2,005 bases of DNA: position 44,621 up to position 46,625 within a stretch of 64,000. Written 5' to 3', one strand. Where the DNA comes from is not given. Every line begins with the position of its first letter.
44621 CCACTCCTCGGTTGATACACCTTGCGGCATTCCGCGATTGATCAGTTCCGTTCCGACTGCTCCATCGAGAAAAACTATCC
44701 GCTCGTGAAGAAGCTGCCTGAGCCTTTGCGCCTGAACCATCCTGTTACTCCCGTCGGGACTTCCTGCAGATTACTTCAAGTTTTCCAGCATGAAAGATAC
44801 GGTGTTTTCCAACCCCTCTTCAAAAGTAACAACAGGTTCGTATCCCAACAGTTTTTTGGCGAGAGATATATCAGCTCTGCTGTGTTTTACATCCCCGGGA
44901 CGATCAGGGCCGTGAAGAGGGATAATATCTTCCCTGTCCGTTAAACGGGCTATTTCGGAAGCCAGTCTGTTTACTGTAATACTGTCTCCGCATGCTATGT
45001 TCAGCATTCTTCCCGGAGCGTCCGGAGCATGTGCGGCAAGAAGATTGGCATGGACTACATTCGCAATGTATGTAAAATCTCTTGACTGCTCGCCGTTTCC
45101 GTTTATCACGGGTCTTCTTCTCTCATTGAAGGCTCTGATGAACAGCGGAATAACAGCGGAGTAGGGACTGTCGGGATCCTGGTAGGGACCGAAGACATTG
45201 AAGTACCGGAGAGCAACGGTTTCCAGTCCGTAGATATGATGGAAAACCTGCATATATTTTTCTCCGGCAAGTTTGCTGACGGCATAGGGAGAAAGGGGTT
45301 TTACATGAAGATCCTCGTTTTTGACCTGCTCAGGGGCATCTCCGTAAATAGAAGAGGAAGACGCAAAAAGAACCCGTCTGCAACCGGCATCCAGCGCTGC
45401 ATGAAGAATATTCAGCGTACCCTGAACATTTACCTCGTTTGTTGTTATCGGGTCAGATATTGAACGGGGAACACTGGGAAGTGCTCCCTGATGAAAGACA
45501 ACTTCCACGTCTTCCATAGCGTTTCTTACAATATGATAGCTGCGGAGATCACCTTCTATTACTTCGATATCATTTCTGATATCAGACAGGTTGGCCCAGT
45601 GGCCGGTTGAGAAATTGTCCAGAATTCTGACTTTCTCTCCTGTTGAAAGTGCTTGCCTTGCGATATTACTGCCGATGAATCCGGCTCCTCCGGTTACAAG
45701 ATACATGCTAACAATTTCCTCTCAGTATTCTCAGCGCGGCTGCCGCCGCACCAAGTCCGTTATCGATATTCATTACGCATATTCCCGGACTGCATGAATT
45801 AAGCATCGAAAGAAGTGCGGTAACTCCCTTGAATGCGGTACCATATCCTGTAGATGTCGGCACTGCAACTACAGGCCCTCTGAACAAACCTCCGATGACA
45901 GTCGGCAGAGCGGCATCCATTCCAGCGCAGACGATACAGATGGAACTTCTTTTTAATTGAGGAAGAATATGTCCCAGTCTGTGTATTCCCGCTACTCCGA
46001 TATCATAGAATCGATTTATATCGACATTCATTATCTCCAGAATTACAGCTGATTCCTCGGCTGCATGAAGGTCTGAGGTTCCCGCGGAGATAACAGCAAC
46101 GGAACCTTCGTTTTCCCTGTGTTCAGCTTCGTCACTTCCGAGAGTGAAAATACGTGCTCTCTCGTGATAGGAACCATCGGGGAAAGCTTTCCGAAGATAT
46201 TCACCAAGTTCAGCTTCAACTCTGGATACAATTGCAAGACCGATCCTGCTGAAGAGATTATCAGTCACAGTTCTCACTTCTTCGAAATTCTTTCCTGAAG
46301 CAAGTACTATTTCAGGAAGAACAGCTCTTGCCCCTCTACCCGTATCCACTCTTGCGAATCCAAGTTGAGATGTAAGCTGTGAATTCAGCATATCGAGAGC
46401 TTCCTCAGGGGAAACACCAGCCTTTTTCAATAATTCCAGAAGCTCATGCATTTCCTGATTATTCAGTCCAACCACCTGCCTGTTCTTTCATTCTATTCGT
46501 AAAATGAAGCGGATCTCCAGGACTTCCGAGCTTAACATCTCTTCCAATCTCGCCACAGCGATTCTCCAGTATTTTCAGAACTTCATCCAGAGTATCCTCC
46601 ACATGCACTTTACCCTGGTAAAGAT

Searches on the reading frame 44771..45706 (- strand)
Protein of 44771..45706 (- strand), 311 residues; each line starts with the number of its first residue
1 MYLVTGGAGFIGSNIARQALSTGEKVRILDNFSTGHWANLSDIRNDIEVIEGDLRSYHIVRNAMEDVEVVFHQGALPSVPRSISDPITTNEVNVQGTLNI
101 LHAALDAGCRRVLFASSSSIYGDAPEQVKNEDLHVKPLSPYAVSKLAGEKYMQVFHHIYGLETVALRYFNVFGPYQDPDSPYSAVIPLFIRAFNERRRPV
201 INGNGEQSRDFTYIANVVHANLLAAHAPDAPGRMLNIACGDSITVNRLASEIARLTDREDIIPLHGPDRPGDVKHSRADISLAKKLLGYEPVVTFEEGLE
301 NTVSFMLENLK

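Call 3: search_protein_families(library=pfam, proteins=[window:44771-45706:-], max_evalue=0.01)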
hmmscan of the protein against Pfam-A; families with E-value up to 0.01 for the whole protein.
window:44771-45706:- (311 aa): 10 families
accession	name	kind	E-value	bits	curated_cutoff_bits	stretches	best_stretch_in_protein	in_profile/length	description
PF01370.27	Epimerase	-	2.9e-61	207.4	20.9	1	3-238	2-240/240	NAD dependent epimerase/dehydratase family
PF16363.11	GDP_Man_Dehyd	-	1.3e-56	192.9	27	1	3-301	1-331/332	GDP-mannose 4,6 dehydratase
PF01073.25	3Beta_HSD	-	1.6e-31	109.8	22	1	3-234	1-238/280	3-beta hydroxysteroid dehydrogenase/isomerase family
PF02719.21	Polysacc_synt_2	-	1e-16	61.5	20.2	1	3-258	2-249/293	Polysaccharide biosynthesis protein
PF13460.12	NAD_binding_10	-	1e-10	42.3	27.2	1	6-153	1-132/184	NAD(P)H-binding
PF07993.18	NAD_binding_4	-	3.5e-10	39.9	20.1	1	16-178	13-211/258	Male sterility protein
PF04321.23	RmlD_sub_bind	-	1.8e-09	37.5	27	1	3-176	4-156/287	RmlD substrate binding domain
PF05368.20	NmrA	-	5.9e-08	33.1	27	1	3-117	6-107/298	NmrA-like family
PF00106.31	adh_short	-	0.00017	21.6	26.6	1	3-69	4-73/195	short chain dehydrogenase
PF08659.16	KR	-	0.0076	16.6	22.6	0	1-68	2-76/180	KR domain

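Call 4: search_protein_families(library=ncbifam, proteins=[window:44771-45706:-], max_evalue=0.01)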
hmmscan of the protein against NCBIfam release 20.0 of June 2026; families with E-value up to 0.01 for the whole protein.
window:44771-45706:- (311 aa): 34 families (the best 25 are shown)
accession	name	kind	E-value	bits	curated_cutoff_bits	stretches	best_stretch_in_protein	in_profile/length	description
NF011728.1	PRK15181.1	equivalog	1.2e-71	241.5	760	1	2-307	18-338/348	Vi polysaccharide biosynthesis UDP-N-acetylglucosaminuronic acid C-4 epimerase TviC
TIGR04180.1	EDH_00030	hypoth_equivalog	4.9e-51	173.6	475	1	3-291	2-294/297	NAD-dependent 4,6-dehydratase LegB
TIGR01181.1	dTDP_gluc_dehyt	equivalog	1.9e-46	158.7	365.1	1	2-309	2-314/321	dTDP-glucose 4,6-dehydratase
TIGR01179.1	galE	equivalog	4.1e-44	150.7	262.3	1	3-297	3-316/332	UDP-glucose 4-epimerase GalE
TIGR02197.1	heptose_epim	equivalog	3.7e-39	134.8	274.6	1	3-307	2-314/316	ADP-glyceromanno-heptose 6-epimerase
NF007956.0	PRK10675.1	subfamily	4.2e-26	91.9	394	1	3-289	4-312/338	UDP-glucose 4-epimerase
NF008360.0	PRK11150.1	equivalog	2e-25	89.6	452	1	1-269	1-267/310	ADP-glyceromanno-heptose 6-epimerase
TIGR03466.1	HpnA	hypoth_equivalog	2.9e-24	85.5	367.65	1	3-182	4-181/327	hopanoid-associated sugar epimerase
NF042422.1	oxyalk_red_OleD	equivalog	2e-22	80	580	1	3-249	4-243/329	2-alkyl-3-oxoalkanoate reductase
NF042423.1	oxyalk_red_Shew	equivalog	3.1e-22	79.1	580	1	3-227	12-223/331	2-alkyl-3-oxoalkanoate reductase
NF007490.0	PRK10084.1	subfamily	6.9e-22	77.9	649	1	3-309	4-337/361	dTDP-glucose 4,6-dehydratase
NF007582.0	PRK10217.1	equivalog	1.4e-21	77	698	1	3-309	5-334/355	dTDP-glucose 4,6-dehydratase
NF052578.1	StrlDmthSdmBMthl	equivalog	1.7e-21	77.4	600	1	3-246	4-235/328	sterol demethylase protein SdmB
NF047922.1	GDPFucSynFcl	equivalog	3.4e-20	72.7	500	1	93-309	81-304/308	GDP-L-fucose synthase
NF043036.1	ErythonDh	equivalog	3.4e-15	56.1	325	1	3-151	4-159/321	D-erythronate dehydrogenase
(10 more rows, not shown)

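Call 77: search_solved_structures(query=window:44771-45706:-, max_evalue=1e-30)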
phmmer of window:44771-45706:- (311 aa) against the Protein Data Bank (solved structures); distinct sequences matched with E-value up to 1e-30: 30.
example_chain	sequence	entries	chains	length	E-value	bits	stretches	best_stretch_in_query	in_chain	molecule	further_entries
10ke_A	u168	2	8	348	1.3e-75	257.9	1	2-305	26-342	Capsular polysaccharide biosynthesis protein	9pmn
1sb8_A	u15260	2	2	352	9.8e-74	251.8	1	2-299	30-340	wbpP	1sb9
3ru7_A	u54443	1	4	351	9.8e-73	248.5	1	2-306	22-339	WbgU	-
3ru9_A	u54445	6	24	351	9.8e-73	248.5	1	2-306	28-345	WbgU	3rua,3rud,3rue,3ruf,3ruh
3lu1_A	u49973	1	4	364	1.1e-72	248.3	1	2-306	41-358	WbgU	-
3ruc_A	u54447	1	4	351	2.4e-71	243.9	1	2-306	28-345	WbgU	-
6dnt_A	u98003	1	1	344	1e-69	238.6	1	3-308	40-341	NAD-dependent epimerase/dehydratase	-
6wjb_A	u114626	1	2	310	2.1e-59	204.7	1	3-300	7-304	NAD-dependent epimerase/dehydratase family protein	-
6wj9_A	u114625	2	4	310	2e-58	201.5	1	3-300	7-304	NAD-dependent epimerase/dehydratase family protein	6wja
7ys8_A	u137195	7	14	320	3.7e-50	174.4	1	3-306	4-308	UDP-glucose 4-epimerase | UDP-glucose 4-epimerase along with EC 5.1.3.2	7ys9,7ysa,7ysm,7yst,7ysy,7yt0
4zrm_A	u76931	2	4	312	3.1e-49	171.3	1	3-309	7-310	UDP-glucose 4-epimerase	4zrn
6pmh_A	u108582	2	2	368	1.8e-44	155.7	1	3-309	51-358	UDP-glucose 4-epimerase related protein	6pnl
6kv9_A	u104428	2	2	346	7.7e-44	153.6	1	3-305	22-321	MoeE5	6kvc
2p5u_A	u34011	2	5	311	2.9e-43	151.7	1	3-304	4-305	UDP-glucose 4-epimerase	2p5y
3icp_A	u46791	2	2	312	6.4e-38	134.2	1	3-305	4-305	NAD-dependent epimerase/dehydratase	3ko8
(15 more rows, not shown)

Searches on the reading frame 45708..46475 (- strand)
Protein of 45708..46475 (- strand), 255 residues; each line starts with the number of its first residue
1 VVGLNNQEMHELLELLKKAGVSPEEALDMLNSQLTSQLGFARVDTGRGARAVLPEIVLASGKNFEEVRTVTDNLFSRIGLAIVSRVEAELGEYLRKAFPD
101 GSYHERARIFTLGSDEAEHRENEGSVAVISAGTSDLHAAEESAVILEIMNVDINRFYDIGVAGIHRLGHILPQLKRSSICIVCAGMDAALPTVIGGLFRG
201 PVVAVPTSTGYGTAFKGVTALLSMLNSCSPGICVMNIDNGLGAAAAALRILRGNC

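Call 3: search_protein_families(library=pfam, proteins=[window:45708-46475:-], max_evalue=0.01)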
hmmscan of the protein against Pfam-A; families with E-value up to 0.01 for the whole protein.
window:45708-46475:- (255 aa): 1 family
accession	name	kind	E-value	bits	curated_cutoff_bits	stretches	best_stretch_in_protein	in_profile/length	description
PF00731.26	AIRC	-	1.9e-15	57.1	30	1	126-251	2-127/148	AIR carboxylase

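Call 4: search_protein_families(library=ncbifam, proteins=[window:45708-46475:-], max_evalue=0.01)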
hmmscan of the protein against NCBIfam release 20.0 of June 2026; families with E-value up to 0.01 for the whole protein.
window:45708-46475:- (255 aa): 2 families
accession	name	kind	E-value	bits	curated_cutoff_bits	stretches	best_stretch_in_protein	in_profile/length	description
NF033503.1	LarB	equivalog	2.8e-72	242.8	175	1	43-252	1-208/209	nickel pincer cofactor biosynthesis protein LarB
TIGR01162.1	purE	equivalog_domain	2.1e-09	37.1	149.6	1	126-251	1-126/156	5-(carboxyamino)imidazole ribonucleotide mutase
